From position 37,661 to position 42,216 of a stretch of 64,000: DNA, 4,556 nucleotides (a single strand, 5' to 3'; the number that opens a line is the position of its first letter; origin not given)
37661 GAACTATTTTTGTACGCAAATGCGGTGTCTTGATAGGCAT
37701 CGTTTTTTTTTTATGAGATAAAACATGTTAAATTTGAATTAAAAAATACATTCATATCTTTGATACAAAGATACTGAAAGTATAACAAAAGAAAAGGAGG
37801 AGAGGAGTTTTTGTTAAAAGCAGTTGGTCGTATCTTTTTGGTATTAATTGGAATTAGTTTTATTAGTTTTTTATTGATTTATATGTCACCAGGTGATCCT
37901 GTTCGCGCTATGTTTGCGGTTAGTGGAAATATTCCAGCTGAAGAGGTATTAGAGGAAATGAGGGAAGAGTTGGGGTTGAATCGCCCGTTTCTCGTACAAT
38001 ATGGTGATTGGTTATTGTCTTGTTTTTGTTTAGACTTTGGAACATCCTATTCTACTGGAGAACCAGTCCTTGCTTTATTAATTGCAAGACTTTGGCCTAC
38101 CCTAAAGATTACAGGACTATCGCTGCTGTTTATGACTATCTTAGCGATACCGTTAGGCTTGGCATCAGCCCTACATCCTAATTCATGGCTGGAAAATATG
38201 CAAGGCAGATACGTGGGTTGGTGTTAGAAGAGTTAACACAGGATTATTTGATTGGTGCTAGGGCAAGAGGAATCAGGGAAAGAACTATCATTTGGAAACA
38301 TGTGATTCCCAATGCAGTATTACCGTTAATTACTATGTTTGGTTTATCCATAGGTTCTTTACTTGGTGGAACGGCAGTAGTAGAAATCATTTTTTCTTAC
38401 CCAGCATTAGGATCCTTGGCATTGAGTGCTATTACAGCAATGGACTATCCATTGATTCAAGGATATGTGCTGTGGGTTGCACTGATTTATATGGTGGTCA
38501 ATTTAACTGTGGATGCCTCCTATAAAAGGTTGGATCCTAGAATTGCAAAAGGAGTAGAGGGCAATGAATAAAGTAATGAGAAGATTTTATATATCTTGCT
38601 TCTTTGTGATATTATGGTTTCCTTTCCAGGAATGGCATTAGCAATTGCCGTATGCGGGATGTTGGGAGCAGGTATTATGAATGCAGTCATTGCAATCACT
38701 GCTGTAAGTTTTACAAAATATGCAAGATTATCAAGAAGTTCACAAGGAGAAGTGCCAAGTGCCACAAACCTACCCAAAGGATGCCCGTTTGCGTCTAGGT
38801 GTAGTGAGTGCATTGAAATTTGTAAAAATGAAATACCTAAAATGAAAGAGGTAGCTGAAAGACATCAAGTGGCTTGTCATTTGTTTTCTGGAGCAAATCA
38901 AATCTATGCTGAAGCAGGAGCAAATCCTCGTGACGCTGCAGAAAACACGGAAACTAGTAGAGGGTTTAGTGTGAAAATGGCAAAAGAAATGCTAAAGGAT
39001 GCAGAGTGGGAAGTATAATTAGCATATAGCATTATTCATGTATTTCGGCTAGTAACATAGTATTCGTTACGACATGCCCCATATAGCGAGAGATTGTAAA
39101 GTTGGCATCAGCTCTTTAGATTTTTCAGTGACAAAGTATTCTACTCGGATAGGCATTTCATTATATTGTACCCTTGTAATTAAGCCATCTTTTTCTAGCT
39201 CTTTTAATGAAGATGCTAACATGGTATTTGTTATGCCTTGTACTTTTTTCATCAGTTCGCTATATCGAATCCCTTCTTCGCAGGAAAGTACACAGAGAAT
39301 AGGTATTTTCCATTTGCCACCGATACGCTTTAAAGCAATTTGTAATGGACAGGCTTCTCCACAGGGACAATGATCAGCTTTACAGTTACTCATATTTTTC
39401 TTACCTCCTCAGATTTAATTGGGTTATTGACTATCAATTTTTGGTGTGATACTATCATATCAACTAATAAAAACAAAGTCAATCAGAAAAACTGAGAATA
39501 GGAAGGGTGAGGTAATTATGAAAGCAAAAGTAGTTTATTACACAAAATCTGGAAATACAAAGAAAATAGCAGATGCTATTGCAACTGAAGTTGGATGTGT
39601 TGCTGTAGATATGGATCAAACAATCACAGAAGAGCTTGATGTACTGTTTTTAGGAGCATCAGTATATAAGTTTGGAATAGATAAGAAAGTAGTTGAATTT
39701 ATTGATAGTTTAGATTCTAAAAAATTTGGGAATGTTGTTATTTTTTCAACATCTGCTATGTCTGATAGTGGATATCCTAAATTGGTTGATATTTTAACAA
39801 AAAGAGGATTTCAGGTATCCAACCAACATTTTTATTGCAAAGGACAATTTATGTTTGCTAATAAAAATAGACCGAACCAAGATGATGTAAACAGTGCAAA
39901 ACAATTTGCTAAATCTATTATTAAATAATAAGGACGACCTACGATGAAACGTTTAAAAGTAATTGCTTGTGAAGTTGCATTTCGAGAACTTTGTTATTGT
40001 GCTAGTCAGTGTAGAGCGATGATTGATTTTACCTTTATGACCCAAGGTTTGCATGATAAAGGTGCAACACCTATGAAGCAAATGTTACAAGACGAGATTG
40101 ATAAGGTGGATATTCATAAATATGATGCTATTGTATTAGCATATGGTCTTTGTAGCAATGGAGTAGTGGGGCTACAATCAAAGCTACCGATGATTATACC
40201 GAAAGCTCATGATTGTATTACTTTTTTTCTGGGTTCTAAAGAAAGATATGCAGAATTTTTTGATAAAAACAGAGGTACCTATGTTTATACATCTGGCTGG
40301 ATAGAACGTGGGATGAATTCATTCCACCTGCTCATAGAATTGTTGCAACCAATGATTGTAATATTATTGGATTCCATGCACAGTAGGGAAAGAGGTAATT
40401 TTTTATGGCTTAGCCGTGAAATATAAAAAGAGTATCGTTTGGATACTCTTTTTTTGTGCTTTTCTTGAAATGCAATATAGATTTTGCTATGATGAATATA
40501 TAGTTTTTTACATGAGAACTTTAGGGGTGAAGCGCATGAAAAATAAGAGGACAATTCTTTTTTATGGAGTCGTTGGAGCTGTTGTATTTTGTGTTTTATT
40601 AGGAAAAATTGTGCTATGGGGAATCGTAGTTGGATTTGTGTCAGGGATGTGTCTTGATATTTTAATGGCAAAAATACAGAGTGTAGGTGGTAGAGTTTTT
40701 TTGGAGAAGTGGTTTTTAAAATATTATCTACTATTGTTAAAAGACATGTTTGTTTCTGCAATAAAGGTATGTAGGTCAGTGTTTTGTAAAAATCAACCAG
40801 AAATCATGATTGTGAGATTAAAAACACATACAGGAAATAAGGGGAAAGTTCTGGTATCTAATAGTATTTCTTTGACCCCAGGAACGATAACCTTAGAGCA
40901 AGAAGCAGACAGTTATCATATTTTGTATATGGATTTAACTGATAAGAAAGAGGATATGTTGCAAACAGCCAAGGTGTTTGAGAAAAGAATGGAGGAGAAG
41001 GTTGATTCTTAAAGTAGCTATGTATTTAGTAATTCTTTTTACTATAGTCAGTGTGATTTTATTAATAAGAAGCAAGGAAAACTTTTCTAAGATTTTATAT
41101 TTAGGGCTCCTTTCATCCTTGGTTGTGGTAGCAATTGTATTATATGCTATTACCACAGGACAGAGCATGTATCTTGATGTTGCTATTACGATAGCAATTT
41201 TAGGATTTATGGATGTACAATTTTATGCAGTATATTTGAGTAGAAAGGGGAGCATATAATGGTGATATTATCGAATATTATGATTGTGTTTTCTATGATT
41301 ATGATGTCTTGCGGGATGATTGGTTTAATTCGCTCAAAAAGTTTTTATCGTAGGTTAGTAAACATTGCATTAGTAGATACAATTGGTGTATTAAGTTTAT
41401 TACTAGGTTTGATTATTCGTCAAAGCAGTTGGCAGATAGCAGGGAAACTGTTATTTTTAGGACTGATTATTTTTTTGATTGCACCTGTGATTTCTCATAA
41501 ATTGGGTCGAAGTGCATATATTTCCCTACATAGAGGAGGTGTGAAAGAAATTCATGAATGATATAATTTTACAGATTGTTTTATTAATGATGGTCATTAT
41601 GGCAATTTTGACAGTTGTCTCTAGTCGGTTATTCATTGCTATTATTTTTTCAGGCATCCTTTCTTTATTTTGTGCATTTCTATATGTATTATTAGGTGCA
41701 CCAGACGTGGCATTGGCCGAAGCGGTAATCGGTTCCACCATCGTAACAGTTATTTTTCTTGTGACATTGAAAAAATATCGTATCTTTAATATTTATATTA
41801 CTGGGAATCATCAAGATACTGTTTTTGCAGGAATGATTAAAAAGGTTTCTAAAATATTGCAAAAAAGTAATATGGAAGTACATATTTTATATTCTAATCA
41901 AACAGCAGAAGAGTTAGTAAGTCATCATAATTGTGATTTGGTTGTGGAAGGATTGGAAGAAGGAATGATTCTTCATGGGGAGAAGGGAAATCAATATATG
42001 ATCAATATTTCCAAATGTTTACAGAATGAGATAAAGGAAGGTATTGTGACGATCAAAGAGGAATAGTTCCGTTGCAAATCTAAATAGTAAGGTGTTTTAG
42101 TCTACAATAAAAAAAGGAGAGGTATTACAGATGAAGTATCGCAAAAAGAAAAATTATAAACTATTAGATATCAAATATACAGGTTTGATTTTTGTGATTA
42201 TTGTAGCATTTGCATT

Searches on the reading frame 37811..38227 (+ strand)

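Call 71: search_protein_families(library=pfam, proteins=[window:37811-38227:+], max_evalue=0.01)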
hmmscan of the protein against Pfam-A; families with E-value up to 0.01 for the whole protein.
window:37811-38227:+ (138 aa): 1 family
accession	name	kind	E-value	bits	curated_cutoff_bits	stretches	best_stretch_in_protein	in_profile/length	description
PF19300.4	BPD_transp_1_N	-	2.4e-11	44.2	23.8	1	7-98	11-111/114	Binding-prot-dependent transport system membrane comp, N-term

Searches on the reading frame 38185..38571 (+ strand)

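Call 71: search_protein_families(library=pfam, proteins=[window:38185-38571:+], max_evalue=0.01)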
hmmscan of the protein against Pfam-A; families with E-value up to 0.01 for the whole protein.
window:38185-38571:+ (128 aa): 1 family
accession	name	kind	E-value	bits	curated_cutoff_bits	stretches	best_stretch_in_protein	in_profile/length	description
PF00528.27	BPD_transp_1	-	4.8e-32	111.6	26.4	1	1-121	63-183/184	Binding-protein-dependent transport system inner membrane component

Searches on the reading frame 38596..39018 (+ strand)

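Call 71: search_protein_families(library=pfam, proteins=[window:38596-39018:+], max_evalue=0.01)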
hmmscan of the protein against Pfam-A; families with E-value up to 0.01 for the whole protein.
window:38596-39018:+ (140 aa): 1 family
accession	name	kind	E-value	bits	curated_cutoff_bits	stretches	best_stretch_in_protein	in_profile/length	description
PF08352.17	oligo_HPY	-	1e-06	29.5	27.1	1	45-76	34-65/65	Oligopeptide/dipeptide transporter, C-terminal region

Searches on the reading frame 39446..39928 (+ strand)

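Call 71: search_protein_families(library=pfam, proteins=[window:39446-39928:+], max_evalue=0.01)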
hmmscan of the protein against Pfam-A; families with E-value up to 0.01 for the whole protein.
window:39446-39928:+ (160 aa): 4 families
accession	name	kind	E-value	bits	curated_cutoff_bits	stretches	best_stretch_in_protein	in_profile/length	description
PF12641.12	Flavodoxin_3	-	6.9e-10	39.4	27.5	1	29-133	2-111/160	Flavodoxin domain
PF12724.12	Flavodoxin_5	-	1.7e-09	38.6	27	1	29-100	2-84/145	Flavodoxin domain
PF02879.22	PGM_PMM_II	-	2e-05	25.5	29.3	0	100-157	23-80/103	Phosphoglucomutase/phosphomannomutase, alpha/beta/alpha domain II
PF00258.30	Flavodoxin_1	-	0.0019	18.8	25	1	29-113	1-109/143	Flavodoxin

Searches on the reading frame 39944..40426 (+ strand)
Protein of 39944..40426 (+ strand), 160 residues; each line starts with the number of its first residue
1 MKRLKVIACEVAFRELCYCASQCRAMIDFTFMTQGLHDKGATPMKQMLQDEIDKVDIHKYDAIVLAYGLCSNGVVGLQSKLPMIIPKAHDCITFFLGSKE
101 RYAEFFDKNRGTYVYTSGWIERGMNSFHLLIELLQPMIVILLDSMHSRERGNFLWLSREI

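Call 71: search_protein_families(library=pfam, proteins=[window:39944-40426:+], max_evalue=0.01)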
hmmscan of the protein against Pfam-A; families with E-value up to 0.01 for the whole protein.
window:39944-40426:+ (160 aa): 1 family
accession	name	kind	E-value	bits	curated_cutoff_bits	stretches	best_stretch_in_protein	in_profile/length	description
PF07796.16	DUF1638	-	3e-25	89.4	27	1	31-123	1-92/161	Protein of unknown function (DUF1638)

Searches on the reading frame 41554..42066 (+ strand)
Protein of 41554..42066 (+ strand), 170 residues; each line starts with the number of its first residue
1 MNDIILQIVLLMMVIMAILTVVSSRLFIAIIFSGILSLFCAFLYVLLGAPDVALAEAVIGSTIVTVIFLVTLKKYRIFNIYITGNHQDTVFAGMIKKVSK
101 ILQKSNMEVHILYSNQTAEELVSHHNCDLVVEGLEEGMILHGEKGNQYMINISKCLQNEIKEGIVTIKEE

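Call 71: search_protein_families(library=pfam, proteins=[window:41554-42066:+], max_evalue=0.01)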
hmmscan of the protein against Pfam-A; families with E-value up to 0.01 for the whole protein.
window:41554-42066:+ (170 aa): 1 family
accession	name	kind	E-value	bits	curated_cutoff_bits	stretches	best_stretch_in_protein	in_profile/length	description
PF13244.11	MbhD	-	1.4e-18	67.3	27.2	1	11-75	1-65/67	MBH, subunit D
